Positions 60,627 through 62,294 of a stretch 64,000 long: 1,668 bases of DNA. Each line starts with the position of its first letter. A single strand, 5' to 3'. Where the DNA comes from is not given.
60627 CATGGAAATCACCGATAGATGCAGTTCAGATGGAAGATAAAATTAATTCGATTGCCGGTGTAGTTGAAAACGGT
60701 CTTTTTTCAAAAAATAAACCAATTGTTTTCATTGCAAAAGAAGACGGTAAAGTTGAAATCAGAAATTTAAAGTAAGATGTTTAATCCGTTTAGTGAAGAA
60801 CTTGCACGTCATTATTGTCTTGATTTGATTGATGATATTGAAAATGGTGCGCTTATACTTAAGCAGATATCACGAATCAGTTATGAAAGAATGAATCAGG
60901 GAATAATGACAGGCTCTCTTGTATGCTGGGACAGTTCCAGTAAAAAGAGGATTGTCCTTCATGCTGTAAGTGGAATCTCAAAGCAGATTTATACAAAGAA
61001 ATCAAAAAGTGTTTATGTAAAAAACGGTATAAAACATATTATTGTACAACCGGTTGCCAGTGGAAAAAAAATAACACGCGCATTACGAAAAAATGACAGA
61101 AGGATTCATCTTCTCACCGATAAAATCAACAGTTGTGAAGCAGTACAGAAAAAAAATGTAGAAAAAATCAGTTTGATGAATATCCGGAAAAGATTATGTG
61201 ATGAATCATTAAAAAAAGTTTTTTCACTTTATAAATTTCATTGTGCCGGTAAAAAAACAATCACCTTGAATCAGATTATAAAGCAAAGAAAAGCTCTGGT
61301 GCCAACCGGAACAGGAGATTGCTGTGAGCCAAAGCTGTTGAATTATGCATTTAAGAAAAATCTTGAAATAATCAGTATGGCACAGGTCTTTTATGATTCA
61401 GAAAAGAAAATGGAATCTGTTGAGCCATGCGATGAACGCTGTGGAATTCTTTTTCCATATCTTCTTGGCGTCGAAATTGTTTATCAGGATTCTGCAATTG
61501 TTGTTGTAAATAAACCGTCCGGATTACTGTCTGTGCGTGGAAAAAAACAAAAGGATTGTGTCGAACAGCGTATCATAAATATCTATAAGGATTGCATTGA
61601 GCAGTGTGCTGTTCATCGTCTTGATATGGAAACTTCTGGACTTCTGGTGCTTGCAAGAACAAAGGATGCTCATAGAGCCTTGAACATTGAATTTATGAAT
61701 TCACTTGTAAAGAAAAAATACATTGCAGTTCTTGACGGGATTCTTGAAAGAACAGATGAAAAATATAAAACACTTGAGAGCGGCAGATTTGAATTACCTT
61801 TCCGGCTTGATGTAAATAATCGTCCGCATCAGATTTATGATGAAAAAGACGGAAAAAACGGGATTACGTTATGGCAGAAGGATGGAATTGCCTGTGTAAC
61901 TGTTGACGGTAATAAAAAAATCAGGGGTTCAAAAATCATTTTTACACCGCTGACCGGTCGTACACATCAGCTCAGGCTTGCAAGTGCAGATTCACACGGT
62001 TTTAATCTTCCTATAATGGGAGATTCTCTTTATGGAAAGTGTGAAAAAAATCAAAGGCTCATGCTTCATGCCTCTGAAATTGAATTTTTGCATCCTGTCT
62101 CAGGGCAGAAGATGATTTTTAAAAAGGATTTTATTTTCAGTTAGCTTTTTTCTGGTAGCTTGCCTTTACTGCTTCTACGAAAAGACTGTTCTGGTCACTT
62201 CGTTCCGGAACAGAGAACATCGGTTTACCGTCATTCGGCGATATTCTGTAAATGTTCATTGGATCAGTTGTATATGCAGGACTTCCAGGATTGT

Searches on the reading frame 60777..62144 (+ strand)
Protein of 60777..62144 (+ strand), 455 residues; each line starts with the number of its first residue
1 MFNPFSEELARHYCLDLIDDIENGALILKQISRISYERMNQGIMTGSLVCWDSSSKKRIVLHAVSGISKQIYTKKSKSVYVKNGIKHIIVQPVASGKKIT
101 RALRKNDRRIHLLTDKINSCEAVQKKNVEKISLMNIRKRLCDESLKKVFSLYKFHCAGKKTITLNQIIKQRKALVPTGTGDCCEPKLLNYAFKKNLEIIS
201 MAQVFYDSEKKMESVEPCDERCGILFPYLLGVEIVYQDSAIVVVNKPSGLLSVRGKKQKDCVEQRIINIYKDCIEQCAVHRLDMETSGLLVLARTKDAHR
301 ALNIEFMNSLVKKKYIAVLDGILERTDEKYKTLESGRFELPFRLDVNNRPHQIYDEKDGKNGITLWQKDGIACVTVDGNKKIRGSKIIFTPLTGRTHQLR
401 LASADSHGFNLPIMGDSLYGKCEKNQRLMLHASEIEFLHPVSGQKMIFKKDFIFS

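Call 67: search_protein_families(library=pfam, proteins=[window:60777-62144:+], max_evalue=0.00001)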
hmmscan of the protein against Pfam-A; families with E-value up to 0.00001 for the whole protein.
window:60777-62144:+ (455 aa): 1 family
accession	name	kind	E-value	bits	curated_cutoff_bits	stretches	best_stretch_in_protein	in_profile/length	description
PF00849.27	PseudoU_synth_2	-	1.1e-22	81.3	26.8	1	241-401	2-148/152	RNA pseudouridylate synthase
